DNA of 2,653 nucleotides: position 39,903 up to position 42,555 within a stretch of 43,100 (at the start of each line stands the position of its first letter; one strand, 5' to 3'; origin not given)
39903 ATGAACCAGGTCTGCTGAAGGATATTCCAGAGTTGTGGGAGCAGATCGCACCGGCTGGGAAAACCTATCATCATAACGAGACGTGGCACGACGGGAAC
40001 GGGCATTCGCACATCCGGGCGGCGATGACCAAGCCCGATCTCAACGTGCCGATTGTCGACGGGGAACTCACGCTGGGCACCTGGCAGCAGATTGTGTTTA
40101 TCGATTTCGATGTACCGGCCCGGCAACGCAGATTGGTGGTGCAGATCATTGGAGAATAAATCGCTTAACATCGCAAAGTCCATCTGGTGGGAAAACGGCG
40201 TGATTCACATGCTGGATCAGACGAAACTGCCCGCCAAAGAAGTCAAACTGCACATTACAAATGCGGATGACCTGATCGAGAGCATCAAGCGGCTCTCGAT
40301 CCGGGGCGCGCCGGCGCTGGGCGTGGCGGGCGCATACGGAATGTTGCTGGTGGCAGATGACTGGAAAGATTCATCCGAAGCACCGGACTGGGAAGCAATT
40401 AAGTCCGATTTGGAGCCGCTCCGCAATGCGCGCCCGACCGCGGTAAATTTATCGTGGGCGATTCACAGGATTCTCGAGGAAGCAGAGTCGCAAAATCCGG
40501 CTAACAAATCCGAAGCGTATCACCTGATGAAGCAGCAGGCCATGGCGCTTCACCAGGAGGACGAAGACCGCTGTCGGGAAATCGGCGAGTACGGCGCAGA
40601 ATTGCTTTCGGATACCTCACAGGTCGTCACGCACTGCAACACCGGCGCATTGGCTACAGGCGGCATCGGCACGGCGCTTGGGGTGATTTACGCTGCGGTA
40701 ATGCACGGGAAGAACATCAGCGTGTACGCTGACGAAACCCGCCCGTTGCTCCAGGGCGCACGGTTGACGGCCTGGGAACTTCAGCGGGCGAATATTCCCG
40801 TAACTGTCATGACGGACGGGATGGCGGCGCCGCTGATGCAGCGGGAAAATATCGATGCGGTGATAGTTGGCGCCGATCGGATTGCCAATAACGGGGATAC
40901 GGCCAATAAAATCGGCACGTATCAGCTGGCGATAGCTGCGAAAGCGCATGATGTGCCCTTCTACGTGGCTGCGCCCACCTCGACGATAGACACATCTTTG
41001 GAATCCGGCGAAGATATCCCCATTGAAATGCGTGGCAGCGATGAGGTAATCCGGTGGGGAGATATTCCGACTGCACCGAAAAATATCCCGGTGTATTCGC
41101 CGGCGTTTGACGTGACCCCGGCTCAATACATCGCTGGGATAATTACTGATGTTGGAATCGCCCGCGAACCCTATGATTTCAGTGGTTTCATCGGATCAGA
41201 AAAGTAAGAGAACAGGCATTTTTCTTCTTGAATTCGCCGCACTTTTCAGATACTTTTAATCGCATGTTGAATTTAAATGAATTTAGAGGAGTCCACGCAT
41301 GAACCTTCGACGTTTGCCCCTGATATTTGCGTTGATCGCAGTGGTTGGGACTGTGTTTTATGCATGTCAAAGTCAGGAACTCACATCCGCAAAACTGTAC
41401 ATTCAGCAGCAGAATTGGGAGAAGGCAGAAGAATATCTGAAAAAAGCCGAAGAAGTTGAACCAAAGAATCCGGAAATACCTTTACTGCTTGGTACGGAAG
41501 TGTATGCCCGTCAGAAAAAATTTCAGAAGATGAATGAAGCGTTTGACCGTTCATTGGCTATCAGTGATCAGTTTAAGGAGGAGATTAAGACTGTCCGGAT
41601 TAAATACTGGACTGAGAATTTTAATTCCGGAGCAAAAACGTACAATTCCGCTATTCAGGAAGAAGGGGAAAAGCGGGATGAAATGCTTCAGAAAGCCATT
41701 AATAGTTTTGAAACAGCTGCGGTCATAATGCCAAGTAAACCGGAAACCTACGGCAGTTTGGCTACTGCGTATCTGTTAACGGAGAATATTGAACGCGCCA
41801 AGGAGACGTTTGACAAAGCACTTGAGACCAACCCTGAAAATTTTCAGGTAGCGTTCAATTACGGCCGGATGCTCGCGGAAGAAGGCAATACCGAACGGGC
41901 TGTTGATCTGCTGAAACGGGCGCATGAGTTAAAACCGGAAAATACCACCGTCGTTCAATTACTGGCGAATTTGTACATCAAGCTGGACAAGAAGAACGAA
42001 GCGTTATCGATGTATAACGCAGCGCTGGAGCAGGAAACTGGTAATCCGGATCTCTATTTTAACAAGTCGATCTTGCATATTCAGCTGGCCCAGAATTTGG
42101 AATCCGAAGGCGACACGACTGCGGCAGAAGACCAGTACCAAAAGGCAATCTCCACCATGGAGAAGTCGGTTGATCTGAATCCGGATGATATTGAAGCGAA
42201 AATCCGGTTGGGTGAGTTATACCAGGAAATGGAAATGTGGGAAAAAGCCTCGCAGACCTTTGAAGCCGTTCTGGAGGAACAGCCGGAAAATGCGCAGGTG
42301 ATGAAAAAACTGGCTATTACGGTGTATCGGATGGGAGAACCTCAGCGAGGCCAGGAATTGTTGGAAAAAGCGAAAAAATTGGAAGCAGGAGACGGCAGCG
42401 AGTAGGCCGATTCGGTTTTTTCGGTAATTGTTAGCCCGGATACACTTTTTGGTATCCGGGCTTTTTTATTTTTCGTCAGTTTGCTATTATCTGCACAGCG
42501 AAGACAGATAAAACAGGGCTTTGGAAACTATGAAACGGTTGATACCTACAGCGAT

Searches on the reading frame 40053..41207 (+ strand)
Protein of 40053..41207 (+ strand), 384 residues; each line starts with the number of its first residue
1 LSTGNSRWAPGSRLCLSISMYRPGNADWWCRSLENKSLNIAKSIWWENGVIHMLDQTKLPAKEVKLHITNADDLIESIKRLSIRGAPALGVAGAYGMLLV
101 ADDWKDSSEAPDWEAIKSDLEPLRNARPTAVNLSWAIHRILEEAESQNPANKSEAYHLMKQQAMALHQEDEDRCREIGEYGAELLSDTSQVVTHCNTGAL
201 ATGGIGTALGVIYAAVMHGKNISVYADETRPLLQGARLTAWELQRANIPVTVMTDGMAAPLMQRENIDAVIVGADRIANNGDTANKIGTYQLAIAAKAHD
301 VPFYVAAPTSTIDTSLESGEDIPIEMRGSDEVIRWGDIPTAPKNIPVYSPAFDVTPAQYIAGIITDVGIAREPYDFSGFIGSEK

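Call 33: search_protein_families(library=pfam, proteins=[window:40053-41207:+], max_evalue=0.00001)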
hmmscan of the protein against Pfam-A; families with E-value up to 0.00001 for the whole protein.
window:40053-41207:+ (384 aa): 1 family
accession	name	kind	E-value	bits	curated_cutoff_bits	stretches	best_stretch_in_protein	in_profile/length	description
PF01008.23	IF-2B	-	2.3e-89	299.8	22.4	1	83-370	2-278/280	Initiation factor 2 subunit family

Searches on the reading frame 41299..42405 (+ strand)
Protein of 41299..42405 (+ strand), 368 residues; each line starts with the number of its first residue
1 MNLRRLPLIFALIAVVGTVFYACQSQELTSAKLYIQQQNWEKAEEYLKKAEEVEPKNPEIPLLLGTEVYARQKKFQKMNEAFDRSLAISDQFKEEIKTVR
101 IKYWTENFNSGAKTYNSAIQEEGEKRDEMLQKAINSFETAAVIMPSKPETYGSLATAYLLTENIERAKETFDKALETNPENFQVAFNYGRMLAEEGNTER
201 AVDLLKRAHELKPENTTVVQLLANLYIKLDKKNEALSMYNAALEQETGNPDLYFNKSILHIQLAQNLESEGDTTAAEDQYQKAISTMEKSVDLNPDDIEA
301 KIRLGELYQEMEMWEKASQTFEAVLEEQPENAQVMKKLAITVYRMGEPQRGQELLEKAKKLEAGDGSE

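Call 33: search_protein_families(library=pfam, proteins=[window:41299-42405:+], max_evalue=0.00001)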
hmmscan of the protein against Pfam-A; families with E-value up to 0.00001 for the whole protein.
window:41299-42405:+ (368 aa): 27 families (the best 25 are shown)
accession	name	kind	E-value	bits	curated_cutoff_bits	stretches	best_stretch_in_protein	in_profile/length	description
PF14559.12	TPR_19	-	7.1e-36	122.8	25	2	276-334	3-61/68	Tetratricopeptide repeat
PF07719.23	TPR_2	-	1.1e-30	103.6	27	0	31-57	8-34/34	Tetratricopeptide repeat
PF13428.12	TPR_14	-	1.5e-27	93.7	23.5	0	187-225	6-44/44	Tetratricopeptide repeat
PF00515.34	TPR_1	-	8.3e-24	82.8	27.8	0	149-181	2-34/34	Tetratricopeptide repeat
PF13181.12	TPR_8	-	5.2e-23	79.6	25.7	0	149-181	2-34/34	Tetratricopeptide repeat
PF13414.12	TPR_11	-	1.8e-22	79.2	26.8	0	32-65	2-35/42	TPR repeat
PF13424.12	TPR_12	-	6.2e-22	78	30.1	1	260-326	6-73/77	Tetratricopeptide repeat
PF13432.12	TPR_16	-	1e-20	74.2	32.7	1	154-214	3-63/65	Tetratricopeptide repeat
PF13431.12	TPR_17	-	3.9e-20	70.8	24.4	0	171-202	2-33/34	Tetratricopeptide repeat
PF23914.1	TPR_CcmH_CycH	-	7.5e-19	68.6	42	2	157-244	59-149/158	Cytochrome c-type biogenesis protein H TPR domain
PF12895.13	ANAPC3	-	3.2e-17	63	27.2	1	171-240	12-80/82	Anaphase-promoting complex, cyclosome, subunit 3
PF13371.12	TPR_9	-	9.1e-17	61.3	35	1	275-334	6-65/73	Tetratricopeptide repeat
PF13176.12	TPR_7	-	1.2e-15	56.6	27.9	0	303-331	4-34/36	Tetratricopeptide repeat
PF13174.12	TPR_6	-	1.8e-12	47.5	26.3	0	302-330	4-32/33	Tetratricopeptide repeat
PF12569.14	NatA_aux_su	-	1.3e-11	44.6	33.3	0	191-290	13-106/515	N-terminal acetyltransferase A, auxiliary subunit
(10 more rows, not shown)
